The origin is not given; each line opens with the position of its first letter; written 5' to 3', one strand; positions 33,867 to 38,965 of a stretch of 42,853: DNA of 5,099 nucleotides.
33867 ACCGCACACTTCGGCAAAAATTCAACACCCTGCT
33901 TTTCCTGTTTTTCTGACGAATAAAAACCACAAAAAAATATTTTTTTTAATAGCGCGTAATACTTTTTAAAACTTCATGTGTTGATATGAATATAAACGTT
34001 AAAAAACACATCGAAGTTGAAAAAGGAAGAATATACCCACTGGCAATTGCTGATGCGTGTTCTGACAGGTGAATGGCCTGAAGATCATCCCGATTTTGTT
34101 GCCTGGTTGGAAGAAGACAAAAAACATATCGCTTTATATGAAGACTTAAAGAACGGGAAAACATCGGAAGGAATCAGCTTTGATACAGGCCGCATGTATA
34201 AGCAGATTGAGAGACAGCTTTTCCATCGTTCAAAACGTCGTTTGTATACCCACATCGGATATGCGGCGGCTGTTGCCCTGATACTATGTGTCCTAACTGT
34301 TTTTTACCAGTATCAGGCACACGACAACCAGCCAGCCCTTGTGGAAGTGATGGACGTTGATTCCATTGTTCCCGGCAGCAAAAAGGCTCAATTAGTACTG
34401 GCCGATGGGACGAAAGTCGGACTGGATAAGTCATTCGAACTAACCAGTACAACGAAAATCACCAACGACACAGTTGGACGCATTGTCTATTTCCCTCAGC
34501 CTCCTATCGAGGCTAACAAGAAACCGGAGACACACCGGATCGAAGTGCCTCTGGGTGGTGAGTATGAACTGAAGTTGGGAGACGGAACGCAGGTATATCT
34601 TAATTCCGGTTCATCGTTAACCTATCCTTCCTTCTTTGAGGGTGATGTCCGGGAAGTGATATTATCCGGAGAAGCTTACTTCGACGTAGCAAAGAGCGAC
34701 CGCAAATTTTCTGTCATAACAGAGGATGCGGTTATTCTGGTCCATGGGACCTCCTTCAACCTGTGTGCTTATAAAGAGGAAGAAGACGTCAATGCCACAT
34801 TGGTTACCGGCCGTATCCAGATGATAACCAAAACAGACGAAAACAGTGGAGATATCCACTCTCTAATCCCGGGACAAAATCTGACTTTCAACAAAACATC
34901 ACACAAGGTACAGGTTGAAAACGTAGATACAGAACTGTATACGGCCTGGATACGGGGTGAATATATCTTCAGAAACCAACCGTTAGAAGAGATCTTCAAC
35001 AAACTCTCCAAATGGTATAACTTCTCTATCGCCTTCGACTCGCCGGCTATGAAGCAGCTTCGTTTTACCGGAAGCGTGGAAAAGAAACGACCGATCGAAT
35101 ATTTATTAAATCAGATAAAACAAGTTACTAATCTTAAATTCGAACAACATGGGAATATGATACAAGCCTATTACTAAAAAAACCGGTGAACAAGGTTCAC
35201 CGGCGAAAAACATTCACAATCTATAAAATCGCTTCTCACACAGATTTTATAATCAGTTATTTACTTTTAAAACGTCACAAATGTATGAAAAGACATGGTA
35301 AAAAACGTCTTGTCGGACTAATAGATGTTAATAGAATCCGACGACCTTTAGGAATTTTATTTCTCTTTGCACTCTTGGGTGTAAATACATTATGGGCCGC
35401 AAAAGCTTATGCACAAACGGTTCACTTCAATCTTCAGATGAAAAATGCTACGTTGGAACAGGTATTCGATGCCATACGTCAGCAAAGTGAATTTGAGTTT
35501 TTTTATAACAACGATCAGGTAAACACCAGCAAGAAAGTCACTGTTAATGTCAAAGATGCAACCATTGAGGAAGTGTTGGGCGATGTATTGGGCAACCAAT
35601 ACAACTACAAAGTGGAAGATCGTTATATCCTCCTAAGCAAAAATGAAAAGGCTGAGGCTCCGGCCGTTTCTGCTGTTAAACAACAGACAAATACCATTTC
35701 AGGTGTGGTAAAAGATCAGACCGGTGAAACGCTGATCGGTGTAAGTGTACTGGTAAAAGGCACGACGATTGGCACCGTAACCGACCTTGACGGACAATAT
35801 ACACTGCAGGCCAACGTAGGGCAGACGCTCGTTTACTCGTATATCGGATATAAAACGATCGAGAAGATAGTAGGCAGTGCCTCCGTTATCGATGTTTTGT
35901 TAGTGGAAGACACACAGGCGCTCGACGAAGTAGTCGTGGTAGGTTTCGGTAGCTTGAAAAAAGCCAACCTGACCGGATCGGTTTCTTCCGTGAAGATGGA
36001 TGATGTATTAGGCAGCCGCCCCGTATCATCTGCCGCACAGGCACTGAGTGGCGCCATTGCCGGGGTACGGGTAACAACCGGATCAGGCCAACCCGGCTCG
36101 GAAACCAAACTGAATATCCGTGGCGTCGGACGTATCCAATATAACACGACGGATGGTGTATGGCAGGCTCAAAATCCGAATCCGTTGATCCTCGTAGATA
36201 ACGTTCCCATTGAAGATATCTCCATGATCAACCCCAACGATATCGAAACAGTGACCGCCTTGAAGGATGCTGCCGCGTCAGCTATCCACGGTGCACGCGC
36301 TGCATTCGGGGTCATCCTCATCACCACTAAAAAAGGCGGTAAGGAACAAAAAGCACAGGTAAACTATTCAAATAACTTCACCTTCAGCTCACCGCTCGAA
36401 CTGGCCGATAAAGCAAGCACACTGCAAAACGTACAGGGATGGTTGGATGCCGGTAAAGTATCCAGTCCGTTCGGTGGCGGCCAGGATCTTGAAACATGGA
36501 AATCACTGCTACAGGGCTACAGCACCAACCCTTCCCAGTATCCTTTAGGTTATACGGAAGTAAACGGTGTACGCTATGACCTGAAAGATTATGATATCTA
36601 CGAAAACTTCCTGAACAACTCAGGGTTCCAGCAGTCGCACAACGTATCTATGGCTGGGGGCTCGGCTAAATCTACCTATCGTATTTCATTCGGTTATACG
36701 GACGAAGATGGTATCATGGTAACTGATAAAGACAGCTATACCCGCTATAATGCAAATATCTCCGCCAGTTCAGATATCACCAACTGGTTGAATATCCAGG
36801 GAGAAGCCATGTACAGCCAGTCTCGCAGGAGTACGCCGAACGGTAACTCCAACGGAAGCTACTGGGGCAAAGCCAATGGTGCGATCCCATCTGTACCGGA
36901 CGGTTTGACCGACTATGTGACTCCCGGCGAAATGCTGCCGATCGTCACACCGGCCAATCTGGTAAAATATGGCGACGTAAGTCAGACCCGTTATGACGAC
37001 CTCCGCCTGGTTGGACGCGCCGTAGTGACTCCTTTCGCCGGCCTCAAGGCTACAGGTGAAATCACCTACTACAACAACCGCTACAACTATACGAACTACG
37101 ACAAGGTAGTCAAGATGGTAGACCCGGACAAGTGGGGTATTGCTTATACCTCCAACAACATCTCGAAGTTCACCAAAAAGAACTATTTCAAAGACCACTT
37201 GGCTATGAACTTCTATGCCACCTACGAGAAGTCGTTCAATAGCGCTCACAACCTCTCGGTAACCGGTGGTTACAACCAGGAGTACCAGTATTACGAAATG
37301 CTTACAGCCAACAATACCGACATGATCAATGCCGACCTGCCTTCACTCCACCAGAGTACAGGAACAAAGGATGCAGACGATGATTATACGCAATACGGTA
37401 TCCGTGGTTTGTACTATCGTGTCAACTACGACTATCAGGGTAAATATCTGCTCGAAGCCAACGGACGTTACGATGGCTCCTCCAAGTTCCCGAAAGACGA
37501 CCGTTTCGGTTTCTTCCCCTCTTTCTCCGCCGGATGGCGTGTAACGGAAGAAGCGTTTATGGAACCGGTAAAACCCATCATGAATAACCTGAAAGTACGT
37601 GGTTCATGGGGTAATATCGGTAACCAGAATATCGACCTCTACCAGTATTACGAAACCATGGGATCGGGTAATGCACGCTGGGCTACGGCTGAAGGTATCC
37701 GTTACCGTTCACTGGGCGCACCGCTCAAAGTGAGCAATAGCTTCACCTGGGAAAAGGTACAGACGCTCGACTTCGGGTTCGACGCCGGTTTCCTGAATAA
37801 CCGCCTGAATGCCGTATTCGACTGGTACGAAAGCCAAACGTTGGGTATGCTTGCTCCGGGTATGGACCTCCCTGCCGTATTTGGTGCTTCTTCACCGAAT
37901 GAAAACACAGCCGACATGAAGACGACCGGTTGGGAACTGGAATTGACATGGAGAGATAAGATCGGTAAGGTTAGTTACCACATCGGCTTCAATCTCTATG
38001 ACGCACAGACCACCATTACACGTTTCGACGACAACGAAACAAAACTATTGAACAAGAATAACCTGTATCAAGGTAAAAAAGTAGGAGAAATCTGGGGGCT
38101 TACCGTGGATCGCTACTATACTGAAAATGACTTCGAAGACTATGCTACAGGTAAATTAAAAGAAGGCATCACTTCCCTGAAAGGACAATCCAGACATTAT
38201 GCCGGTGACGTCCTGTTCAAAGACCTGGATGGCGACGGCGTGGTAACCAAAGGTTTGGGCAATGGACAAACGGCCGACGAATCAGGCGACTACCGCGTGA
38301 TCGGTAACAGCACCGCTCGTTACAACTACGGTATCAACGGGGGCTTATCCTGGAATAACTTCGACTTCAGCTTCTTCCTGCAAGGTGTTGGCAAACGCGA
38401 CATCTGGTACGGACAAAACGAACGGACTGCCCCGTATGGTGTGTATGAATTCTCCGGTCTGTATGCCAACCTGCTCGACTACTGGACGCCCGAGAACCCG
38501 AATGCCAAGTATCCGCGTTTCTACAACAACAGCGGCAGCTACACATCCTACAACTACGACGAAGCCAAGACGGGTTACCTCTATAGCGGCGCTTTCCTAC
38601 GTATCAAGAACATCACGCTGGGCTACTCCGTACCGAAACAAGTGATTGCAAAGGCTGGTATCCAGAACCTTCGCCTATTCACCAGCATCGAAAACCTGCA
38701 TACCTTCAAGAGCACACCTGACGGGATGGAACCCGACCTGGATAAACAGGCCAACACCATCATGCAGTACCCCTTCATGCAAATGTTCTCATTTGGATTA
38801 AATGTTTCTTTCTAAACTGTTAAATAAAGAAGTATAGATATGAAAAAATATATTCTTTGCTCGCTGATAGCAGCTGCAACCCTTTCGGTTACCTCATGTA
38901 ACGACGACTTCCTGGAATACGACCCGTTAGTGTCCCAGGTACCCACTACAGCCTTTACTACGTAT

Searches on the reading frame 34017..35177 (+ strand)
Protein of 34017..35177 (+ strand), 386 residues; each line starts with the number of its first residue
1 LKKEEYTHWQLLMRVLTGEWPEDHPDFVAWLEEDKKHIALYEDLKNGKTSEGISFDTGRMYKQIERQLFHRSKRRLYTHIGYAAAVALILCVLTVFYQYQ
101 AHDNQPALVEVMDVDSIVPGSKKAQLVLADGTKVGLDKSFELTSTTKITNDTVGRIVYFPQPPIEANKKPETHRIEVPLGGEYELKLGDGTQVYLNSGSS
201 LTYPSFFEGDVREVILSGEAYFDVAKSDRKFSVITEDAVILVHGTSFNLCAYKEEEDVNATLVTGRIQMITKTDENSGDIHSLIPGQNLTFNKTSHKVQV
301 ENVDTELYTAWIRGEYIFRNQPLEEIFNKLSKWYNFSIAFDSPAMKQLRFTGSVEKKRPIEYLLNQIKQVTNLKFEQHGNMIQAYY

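Call 29: search_protein_families(library=pfam, proteins=[window:34017-35177:+], max_evalue=0.0001)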
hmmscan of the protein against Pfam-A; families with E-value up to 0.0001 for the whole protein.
window:34017-35177:+ (386 aa): 2 families
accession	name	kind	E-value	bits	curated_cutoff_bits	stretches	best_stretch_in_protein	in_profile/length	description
PF16344.10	FecR_C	-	7e-20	71.3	24.4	1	316-382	2-68/70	FecR, C-terminal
PF04773.18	FecR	-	6.2e-16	59.1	24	1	174-267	2-96/97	FecR protein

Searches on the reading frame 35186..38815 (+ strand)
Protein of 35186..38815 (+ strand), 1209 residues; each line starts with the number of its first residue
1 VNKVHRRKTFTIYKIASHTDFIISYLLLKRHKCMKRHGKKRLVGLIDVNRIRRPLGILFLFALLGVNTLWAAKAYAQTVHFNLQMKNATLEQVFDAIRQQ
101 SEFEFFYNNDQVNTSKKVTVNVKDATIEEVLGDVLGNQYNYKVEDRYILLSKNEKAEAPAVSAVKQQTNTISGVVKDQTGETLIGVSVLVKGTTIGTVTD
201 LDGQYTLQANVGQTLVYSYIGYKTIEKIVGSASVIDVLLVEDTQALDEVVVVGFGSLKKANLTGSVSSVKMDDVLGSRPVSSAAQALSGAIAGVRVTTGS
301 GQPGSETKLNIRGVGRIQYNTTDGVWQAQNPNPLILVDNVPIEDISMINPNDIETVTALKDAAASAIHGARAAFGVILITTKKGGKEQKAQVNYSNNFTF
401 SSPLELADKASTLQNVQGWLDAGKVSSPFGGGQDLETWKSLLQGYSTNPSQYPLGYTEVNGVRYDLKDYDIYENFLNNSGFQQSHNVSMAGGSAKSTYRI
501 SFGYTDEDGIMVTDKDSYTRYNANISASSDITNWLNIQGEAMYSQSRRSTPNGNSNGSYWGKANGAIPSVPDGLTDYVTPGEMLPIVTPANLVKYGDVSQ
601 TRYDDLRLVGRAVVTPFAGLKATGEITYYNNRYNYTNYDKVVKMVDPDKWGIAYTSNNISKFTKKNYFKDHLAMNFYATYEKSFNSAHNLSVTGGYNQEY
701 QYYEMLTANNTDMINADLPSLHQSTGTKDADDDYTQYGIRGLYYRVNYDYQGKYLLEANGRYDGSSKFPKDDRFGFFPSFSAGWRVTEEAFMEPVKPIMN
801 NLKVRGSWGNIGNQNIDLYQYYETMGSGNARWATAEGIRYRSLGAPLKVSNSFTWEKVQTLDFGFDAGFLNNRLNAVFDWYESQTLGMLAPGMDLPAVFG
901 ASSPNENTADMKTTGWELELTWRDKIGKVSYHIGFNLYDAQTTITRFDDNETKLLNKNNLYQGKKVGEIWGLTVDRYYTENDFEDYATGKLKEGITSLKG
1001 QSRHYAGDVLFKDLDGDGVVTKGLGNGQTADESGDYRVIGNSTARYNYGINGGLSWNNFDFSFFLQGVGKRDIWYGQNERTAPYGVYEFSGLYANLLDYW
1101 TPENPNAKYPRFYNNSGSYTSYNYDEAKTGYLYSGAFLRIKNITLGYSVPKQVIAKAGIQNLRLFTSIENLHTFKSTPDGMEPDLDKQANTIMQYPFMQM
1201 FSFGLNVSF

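Call 29: search_protein_families(library=pfam, proteins=[window:35186-38815:+], max_evalue=0.0001)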
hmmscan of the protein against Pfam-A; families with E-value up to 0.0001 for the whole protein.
window:35186-38815:+ (1209 aa): 5 families
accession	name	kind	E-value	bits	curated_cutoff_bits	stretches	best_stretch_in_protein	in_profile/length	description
PF13715.12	CarbopepD_reg_2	-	6.8e-18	64.9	32.2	1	171-251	1-88/88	CarboxypepD_reg-like domain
PF00593.30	TonB_dep_Rec_b-barrel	-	8.3e-17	62.6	27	1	629-966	63-363/436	TonB dependent receptor-like, beta-barrel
PF07715.20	Plug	-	2.9e-15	57.1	23.9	1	259-376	2-107/107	TonB-dependent Receptor Plug Domain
PF07660.19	STN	-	7.4e-11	42.1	28.4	1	105-152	3-51/52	Secretin and TonB N terminus short domain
PF13620.12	CarboxypepD_reg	-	1.5e-07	32.1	32.3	1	170-227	1-64/82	Carboxypeptidase regulatory-like domain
